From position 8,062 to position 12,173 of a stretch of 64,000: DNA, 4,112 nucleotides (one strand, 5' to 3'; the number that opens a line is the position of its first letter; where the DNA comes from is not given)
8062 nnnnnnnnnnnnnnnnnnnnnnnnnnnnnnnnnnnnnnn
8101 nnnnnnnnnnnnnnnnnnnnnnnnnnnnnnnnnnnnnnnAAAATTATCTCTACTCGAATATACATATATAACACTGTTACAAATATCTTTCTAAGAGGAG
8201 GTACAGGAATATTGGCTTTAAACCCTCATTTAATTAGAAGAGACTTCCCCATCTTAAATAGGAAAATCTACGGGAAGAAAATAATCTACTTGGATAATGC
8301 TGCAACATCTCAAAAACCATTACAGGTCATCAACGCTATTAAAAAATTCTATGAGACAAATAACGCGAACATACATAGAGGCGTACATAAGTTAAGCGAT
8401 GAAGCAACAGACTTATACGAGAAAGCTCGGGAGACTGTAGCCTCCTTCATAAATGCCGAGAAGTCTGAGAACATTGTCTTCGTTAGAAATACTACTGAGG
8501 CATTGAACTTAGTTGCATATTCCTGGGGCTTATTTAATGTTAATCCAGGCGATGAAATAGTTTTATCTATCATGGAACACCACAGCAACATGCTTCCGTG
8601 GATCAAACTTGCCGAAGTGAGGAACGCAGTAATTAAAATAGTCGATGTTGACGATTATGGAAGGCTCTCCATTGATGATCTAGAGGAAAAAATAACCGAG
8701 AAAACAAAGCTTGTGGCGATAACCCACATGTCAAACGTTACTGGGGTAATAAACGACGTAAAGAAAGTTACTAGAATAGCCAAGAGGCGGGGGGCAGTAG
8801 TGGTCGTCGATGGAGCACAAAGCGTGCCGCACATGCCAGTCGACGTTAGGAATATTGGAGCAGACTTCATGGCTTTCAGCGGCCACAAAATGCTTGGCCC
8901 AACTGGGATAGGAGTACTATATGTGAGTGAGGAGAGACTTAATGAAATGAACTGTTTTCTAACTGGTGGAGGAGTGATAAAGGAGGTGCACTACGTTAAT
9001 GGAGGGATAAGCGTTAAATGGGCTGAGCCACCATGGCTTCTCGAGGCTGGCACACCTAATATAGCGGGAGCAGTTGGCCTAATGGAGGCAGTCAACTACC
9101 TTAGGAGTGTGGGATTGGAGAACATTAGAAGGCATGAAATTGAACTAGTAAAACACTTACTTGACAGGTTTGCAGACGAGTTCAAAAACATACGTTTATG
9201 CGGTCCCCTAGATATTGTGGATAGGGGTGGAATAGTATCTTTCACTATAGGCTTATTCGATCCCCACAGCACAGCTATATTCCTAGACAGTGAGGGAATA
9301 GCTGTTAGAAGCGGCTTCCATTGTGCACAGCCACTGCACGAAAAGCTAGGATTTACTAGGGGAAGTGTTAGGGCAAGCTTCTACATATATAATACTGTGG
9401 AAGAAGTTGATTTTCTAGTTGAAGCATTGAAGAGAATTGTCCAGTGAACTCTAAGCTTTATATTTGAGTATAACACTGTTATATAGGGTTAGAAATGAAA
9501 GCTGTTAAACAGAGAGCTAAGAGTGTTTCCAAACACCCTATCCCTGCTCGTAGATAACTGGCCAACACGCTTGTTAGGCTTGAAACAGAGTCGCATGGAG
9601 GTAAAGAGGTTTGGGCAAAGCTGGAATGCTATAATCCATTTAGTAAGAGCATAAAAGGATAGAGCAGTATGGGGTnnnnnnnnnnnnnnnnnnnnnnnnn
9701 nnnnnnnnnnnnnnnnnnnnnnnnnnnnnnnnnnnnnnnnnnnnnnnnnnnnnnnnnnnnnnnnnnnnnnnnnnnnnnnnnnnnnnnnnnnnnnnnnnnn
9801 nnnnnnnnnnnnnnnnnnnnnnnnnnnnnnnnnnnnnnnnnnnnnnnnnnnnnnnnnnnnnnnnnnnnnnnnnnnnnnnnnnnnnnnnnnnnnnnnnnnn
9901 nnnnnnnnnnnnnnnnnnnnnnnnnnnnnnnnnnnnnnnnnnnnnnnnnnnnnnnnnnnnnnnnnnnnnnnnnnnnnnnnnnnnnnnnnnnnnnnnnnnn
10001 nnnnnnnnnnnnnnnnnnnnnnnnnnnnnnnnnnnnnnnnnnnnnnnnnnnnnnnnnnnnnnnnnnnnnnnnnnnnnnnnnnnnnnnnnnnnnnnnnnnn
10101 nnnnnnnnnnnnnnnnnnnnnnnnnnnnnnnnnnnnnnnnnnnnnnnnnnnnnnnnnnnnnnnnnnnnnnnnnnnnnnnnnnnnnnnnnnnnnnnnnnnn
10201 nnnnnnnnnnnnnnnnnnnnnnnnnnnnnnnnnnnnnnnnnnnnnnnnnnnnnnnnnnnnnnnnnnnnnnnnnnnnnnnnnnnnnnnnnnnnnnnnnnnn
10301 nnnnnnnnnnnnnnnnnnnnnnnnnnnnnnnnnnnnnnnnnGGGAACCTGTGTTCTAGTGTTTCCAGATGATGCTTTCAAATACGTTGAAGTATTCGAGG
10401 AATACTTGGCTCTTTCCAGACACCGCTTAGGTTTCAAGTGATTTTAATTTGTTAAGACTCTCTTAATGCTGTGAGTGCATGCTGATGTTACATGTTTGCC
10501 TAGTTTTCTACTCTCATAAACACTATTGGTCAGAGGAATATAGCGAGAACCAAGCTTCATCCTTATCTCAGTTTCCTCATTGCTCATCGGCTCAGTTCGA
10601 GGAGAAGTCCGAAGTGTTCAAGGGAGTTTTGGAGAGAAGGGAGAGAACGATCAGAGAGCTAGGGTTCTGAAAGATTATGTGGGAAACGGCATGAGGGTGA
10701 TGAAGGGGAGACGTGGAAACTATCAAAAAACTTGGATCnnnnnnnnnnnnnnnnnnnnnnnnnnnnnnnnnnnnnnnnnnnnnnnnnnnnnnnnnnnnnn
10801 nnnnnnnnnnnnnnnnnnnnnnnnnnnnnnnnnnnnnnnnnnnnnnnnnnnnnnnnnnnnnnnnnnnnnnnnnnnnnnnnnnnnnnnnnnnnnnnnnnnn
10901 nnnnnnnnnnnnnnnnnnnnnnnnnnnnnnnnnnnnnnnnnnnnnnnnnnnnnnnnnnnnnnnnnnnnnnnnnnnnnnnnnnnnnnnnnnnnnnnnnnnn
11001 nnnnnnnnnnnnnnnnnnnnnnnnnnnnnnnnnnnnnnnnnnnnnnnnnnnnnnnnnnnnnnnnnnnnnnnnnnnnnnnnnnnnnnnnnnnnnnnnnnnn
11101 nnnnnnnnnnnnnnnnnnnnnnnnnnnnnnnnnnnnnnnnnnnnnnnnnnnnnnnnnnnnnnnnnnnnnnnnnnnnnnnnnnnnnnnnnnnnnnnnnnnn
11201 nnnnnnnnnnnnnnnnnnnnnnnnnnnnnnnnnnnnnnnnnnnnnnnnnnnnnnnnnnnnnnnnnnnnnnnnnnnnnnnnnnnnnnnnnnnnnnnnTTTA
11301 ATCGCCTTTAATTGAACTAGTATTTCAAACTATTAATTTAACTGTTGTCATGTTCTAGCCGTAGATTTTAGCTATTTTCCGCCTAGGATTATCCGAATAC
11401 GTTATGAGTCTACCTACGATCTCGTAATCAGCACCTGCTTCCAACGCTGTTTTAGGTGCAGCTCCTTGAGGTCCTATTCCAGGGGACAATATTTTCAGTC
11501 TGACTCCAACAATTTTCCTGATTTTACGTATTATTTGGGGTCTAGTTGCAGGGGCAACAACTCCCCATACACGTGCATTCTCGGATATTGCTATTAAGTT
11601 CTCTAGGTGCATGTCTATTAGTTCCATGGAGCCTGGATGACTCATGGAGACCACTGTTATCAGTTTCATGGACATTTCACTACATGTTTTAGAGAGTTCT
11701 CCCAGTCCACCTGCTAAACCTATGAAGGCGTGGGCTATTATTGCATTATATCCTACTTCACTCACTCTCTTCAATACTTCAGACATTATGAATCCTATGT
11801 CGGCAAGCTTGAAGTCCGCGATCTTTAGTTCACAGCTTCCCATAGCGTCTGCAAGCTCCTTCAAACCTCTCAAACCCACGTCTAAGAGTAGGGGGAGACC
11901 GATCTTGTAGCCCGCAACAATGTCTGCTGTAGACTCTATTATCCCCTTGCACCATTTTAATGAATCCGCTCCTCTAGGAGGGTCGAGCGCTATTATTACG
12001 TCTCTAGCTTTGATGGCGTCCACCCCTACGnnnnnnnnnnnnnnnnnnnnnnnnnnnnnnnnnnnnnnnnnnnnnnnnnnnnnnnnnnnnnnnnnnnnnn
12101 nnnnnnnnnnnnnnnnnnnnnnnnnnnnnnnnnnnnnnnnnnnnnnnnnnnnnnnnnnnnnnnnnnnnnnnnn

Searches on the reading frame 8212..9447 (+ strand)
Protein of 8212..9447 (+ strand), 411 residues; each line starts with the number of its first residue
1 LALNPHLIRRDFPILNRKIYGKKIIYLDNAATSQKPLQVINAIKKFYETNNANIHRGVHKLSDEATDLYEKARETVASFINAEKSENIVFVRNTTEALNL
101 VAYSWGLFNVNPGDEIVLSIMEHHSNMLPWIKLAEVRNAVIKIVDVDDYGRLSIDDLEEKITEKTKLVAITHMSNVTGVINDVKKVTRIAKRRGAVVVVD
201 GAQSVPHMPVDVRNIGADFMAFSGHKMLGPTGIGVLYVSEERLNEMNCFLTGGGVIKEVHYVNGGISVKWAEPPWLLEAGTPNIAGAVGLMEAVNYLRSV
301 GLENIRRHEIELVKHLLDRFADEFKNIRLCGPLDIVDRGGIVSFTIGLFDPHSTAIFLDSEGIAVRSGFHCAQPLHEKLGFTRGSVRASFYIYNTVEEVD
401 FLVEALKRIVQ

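Call 17: search_protein_families(library=ncbifam, proteins=[window:8212-9447:+], max_evalue=0.00001)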
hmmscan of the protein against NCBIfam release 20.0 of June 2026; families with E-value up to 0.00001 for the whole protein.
window:8212-9447:+ (411 aa): 51 families (the best 25 are shown)
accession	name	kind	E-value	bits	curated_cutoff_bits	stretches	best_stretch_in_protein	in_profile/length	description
TIGR01979.1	sufS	subfamily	9e-162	538.5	475.1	1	8-409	3-398/403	SufS family cysteine desulfurase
NF041166.1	f2_encap_cargo1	exception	1.5e-153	513.2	800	1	3-409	225-623/623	family 2A encapsulin nanocompartment cargo protein cysteine desulfurase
NF006791.0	PRK09295.1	equivalog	4.5e-125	417.9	661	1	7-410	7-402/406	cysteine desulfurase SufS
NF008126.0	PRK10874.1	equivalog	2.4e-106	356.3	607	1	2-409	3-395/401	cysteine desulfurase CsdA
TIGR03392.1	FeS_syn_CsdA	equivalog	2.9e-103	346.1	493.6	1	4-408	2-391/398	cysteine desulfurase CsdA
TIGR01977.1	am_tr_V_EF2568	hypoth_equivalog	7.5e-86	288.5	377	1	25-409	1-376/376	cysteine desulfurase family protein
TIGR01976.1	am_tr_V_VC1184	hypoth_equivalog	1.3e-71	242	352.35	1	6-406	4-401/401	cysteine desulfurase-like protein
NF040779.1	Sec_lyase_SclA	exception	3.3e-62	210.6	525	1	25-410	1-377/378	selenocysteine lyase SclA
TIGR03402.1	FeS_nifS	equivalog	1.8e-52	178.4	530.75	1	25-411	1-371/379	cysteine desulfurase NifS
NF010611.0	PRK14012.1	equivalog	2.7e-41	141.9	548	1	23-298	5-262/406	IscS subfamily cysteine desulfurase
TIGR02006.1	IscS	equivalog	3.3e-40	138.3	643.2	1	24-255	4-233/402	IscS subfamily cysteine desulfurase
TIGR03235.1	DNA_S_dndA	equivalog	5e-39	134.6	480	1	26-257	1-233/353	cysteine desulfurase DndA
NF002806.0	PRK02948.1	subfamily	1.1e-31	110.2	304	1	24-241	1-215/381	IscS subfamily cysteine desulfurase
TIGR03403.1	nifS_epsilon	equivalog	2.2e-31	109.1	587.7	1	25-253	1-227/382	NifS family cysteine desulfurase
TIGR04343.1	egtE_PLP_lyase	equivalog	3.9e-23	81.8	400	1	25-311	15-278/370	ergothioneine biosynthesis PLP-dependent enzyme EgtE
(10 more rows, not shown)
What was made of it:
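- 8212..9447 (+): Intact SufS-family cysteine desulfurase immediately upstream on the same strand. TIGR01979, 538.5 bits, above the cut-off (call 17).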

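Call 22: list_cluster_members(proteins=[window:8212-9444:+, window:9676-10338:+, window:10292-10438:+, window:6907-7743:-, window:7822-8139:-, window:12551-13687:+, window:13677-15212:+, window:18347-19594:+, window:6420-6914:-, window:10742-11296:-])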
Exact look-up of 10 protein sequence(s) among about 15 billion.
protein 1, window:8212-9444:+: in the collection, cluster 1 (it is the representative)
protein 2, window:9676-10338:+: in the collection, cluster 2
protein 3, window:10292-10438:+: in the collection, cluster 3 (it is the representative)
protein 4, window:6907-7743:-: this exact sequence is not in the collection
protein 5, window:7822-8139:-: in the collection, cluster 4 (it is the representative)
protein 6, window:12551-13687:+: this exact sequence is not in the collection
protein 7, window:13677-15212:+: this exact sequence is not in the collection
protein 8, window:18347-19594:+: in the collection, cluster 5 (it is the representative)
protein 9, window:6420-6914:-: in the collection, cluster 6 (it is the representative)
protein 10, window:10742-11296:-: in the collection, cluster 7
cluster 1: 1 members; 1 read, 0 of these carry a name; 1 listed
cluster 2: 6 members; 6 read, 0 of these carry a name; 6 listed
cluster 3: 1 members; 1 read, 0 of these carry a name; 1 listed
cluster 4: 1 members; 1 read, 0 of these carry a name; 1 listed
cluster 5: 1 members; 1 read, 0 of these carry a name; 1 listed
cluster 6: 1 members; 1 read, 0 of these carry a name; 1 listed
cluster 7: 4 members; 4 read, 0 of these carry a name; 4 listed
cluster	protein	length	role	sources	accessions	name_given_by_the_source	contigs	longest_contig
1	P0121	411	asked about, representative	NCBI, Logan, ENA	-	-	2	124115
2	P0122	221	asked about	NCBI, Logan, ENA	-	-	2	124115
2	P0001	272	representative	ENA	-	-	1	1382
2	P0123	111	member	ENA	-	-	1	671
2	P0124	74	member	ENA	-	-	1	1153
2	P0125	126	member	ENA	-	-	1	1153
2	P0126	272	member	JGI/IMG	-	-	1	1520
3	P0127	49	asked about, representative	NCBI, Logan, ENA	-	-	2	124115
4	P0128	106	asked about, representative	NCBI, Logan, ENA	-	-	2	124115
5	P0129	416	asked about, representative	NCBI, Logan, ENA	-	-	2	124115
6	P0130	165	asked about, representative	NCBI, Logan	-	-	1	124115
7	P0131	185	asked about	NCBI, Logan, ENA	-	-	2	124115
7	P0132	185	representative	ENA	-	-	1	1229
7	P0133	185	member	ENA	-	-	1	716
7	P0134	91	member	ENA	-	-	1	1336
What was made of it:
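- Tried and rejected: The exact sequences are in the public collection on a 124,115-bp contig, but without names (call 22).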

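Call 23: find_encoding_contigs(protein=P0122, flank=3000, max_places=6)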
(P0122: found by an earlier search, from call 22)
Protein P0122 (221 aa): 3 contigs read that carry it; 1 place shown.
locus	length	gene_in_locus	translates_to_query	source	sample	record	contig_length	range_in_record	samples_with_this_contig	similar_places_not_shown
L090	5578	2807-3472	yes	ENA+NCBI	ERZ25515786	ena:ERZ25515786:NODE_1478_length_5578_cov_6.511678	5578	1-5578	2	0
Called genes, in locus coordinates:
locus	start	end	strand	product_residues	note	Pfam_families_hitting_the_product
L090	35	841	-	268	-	PF00266:Aminotran_5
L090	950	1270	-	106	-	PF00266:Aminotran_5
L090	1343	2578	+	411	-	PF00155:Aminotran_1_2, PF00266:Aminotran_5, PF01041:DegT_DnrJ_EryC1, PF01212:Beta_elim_lyase (weak), PF01053:Cys_Met_Meta_PP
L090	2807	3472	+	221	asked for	PF00291:PALP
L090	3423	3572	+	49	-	-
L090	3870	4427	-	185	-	PF00156:Pribosyltran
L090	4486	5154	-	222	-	PF00215:OMPdecase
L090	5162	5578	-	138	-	?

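Call 25: find_encoding_contigs(protein=P0125, flank=3000, max_places=6)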
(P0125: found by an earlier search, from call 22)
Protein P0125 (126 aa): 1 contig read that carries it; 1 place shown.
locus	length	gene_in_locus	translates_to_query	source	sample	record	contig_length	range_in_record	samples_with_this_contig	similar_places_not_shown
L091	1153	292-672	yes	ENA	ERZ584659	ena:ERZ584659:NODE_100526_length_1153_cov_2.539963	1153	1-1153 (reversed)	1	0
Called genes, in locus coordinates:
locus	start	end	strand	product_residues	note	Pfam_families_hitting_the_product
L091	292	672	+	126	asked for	PF00291:PALP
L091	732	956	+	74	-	-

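Call 26: find_encoding_contigs(protein=P0123, flank=3000, max_places=6)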
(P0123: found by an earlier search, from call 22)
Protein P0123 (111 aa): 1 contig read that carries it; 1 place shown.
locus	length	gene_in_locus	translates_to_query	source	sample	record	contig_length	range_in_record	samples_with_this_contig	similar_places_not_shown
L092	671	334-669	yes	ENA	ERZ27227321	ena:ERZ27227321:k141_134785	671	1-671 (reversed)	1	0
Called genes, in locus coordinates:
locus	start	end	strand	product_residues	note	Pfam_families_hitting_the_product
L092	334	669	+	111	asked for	PF00291:PALP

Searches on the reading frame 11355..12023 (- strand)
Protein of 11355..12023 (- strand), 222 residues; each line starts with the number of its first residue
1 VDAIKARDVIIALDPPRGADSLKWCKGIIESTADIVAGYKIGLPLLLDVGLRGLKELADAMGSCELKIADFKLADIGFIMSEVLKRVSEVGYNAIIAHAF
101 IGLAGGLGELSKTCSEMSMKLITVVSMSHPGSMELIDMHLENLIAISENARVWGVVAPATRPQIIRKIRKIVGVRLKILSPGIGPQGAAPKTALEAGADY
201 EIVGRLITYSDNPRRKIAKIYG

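Call 17: search_protein_families(library=ncbifam, proteins=[window:11355-12023:-], max_evalue=0.00001)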
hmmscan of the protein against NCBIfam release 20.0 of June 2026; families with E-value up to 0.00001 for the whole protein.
window:11355-12023:- (222 aa): 4 families
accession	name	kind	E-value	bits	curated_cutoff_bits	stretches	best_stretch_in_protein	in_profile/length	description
NF010386.0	PRK13813.1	equivalog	1.3e-50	171.9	208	1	6-221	4-210/216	orotidine 5'-phosphate decarboxylase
TIGR01740.1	pyrF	equivalog_domain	3.1e-31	108.8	92.3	1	10-220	2-215/216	orotidine-5'-phosphate decarboxylase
NF001273.0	PRK00230.1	equivalog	3.1e-16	59.5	193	1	6-220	4-225/233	orotidine-5'-phosphate decarboxylase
TIGR02127.1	pyrF_sub2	equivalog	5.4e-13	48.7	110.6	1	22-210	40-244/261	orotidine-5'-phosphate decarboxylase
